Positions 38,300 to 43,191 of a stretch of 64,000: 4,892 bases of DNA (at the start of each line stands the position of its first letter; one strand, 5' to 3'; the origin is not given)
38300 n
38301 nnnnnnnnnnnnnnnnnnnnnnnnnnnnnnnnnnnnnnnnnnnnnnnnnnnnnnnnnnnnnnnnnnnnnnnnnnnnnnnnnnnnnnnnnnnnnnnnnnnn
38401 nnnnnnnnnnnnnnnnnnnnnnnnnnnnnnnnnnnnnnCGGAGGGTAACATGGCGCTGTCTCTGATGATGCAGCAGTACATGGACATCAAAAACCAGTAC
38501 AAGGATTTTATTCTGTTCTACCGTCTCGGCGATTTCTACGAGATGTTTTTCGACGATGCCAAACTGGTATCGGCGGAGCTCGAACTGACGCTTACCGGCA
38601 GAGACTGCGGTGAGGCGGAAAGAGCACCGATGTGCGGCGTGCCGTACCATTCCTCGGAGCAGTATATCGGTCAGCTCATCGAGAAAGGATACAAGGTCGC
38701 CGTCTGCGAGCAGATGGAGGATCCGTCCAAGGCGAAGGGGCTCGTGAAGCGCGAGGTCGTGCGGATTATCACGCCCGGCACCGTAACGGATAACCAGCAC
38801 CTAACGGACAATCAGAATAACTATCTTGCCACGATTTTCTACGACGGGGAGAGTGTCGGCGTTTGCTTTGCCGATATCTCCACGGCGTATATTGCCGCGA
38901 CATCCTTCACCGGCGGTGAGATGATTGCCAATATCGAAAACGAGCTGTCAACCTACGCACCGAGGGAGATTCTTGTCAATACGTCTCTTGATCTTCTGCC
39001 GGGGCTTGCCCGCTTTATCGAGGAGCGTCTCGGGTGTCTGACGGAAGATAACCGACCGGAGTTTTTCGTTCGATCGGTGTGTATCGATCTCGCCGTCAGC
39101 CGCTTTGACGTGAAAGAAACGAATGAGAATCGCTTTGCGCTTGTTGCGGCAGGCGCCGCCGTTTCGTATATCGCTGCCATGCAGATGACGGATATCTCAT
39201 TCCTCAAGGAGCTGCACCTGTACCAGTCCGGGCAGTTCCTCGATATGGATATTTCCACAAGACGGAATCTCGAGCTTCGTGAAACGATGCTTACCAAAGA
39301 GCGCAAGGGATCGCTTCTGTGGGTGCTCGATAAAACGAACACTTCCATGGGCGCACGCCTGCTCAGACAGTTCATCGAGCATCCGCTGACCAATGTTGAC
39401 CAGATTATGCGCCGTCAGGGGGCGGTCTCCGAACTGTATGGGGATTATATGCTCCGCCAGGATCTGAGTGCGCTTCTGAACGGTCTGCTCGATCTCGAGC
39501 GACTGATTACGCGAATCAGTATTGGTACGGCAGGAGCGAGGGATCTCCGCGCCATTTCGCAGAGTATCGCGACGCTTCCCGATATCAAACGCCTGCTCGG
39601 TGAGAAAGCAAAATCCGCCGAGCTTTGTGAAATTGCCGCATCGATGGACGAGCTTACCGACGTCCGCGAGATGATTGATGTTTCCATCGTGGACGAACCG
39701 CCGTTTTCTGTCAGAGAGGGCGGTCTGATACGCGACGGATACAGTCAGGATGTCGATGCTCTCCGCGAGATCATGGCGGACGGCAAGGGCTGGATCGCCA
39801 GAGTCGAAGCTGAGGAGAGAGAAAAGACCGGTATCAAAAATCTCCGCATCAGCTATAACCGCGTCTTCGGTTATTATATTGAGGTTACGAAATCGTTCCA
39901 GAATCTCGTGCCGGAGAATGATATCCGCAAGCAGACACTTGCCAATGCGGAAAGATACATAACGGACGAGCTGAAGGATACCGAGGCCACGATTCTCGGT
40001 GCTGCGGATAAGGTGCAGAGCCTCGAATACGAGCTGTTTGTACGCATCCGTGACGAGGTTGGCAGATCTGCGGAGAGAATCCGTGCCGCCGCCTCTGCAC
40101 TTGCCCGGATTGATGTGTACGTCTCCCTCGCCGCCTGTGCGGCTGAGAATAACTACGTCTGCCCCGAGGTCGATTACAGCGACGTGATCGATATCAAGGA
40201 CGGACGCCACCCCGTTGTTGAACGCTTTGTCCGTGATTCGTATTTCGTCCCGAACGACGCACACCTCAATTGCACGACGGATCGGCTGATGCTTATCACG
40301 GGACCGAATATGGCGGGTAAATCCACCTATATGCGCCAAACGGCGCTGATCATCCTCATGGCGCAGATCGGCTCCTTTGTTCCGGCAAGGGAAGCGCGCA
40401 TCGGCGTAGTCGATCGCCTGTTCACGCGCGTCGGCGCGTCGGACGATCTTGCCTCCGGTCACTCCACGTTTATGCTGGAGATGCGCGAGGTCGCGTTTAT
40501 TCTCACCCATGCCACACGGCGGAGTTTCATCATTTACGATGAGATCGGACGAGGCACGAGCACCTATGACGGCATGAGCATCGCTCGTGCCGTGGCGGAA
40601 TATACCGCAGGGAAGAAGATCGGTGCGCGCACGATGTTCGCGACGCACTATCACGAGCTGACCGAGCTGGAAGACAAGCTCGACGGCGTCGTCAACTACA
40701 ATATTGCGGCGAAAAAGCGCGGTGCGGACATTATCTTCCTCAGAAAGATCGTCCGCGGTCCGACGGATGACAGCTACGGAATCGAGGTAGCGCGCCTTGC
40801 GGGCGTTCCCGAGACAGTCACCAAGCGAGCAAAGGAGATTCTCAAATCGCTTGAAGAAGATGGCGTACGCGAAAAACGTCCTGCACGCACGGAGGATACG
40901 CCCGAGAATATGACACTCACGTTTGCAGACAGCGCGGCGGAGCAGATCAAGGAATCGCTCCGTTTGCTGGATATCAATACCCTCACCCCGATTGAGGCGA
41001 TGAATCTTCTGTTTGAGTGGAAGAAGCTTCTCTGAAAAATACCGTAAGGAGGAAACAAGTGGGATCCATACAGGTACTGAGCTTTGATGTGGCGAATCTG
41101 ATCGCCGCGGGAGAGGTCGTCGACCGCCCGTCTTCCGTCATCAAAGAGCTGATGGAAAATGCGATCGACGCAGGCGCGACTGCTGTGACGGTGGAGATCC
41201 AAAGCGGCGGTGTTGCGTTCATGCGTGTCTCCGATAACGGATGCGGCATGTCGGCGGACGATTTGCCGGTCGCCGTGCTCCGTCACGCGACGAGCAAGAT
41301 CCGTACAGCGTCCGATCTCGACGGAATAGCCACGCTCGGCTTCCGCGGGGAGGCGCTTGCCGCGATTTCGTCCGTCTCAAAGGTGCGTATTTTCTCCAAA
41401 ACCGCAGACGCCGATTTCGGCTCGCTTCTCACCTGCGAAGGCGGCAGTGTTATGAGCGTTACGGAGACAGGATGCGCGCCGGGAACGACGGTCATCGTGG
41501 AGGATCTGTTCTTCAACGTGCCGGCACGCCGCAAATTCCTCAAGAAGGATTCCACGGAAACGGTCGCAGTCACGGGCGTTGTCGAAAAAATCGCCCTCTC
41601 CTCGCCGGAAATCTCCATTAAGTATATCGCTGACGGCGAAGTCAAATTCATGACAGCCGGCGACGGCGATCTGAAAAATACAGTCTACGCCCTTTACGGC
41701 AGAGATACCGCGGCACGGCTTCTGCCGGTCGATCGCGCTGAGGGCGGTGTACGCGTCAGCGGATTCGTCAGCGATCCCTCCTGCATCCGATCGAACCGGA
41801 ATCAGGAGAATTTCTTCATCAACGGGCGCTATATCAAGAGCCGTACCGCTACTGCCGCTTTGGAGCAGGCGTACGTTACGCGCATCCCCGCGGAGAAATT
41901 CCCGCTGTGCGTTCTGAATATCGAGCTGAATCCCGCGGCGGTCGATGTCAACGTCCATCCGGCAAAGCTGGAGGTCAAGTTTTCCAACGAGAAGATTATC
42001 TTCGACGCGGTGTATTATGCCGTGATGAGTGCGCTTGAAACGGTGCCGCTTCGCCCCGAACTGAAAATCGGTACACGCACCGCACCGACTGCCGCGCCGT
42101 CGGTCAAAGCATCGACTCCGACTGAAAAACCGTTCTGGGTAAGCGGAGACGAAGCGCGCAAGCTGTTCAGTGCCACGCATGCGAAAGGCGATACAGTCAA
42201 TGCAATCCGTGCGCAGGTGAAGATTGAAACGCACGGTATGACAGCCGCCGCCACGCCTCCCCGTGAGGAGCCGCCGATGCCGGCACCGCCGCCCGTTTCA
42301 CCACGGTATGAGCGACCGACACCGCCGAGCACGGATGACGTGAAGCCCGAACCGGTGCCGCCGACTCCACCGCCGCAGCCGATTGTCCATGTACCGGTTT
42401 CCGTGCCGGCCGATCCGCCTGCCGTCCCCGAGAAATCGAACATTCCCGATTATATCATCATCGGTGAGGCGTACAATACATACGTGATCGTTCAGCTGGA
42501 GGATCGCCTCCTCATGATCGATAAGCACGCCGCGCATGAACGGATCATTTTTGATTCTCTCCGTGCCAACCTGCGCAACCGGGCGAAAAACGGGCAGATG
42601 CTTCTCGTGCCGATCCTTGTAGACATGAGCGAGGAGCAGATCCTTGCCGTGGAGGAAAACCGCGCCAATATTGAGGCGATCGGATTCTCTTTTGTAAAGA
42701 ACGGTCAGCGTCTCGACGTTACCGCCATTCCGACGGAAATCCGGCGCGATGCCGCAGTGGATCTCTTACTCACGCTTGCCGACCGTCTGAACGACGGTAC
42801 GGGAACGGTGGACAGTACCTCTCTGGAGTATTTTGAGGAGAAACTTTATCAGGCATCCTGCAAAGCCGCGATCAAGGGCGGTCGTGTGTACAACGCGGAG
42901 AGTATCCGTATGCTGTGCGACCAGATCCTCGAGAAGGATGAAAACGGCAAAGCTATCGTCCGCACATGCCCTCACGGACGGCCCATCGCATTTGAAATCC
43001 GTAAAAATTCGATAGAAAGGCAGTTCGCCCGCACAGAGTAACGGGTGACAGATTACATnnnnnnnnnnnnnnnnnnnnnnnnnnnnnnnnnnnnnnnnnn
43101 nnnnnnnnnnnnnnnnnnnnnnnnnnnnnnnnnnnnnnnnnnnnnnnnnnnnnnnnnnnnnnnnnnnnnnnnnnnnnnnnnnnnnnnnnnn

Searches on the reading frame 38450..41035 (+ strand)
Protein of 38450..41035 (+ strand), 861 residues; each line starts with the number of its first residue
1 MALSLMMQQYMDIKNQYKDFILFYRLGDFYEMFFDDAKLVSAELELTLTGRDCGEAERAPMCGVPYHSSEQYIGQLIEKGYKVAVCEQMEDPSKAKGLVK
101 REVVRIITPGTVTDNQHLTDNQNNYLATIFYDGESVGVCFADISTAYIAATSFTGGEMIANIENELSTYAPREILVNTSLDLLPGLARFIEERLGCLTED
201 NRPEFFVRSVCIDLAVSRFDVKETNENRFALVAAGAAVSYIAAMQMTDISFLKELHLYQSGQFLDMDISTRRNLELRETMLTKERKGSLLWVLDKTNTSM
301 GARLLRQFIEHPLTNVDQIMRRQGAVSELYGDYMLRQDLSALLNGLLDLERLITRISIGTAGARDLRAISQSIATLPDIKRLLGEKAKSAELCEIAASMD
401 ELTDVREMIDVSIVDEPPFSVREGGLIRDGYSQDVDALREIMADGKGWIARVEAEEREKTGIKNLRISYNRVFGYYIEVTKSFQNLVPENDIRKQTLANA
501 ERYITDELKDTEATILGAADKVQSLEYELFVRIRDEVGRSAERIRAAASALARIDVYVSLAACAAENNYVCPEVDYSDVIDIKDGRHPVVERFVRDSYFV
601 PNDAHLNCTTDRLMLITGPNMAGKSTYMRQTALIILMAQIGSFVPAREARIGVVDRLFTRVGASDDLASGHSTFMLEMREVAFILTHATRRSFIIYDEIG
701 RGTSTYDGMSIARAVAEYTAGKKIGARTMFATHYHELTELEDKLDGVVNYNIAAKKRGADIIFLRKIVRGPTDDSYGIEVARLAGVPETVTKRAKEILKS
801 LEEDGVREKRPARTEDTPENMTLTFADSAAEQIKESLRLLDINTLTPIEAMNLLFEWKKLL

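Call 8: search_protein_families(library=pfam, proteins=[window:38450-41035:+], max_evalue=0.001)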
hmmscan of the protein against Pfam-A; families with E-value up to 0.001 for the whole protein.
window:38450-41035:+ (861 aa): 5 families
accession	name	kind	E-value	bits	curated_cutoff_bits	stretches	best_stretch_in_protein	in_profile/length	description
PF00488.27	MutS_V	-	3.2e-82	275.5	30.2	1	614-802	1-188/188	MutS domain V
PF05192.23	MutS_III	-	1.1e-52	179.6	34.1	1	269-561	1-194/194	MutS domain III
PF01624.25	MutS_I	-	9.7e-47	158.3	20.6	1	6-115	3-112/113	MutS domain I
PF05190.23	MutS_IV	-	7.7e-26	90.7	22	1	430-520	1-91/92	MutS family domain IV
PF05188.22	MutS_II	-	4.2e-11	43.8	25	1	124-250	1-130/133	MutS domain II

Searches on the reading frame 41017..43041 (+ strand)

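Call 8: search_protein_families(library=pfam, proteins=[window:41017-43041:+], max_evalue=0.001)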
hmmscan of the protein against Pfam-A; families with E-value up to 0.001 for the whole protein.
window:41017-43041:+ (674 aa): 4 families
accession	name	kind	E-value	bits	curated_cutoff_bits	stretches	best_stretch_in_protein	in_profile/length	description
PF01119.25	DNA_mis_repair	-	2.7e-37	127.4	26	1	224-340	2-118/119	DNA mismatch repair protein, C-terminal domain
PF08676.16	MutL_C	-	5.5e-26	91.4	25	1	486-623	5-140/142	MutL C terminal dimerisation domain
PF13589.12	HATPase_c_3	-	9.8e-11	42.3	25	1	39-131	4-96/137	Histidine kinase-, DNA gyrase B-, and HSP90-like ATPase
PF02518.31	HATPase_c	-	7.8e-08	33.2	26.4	1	36-92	4-63/111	Histidine kinase-, DNA gyrase B-, and HSP90-like ATPase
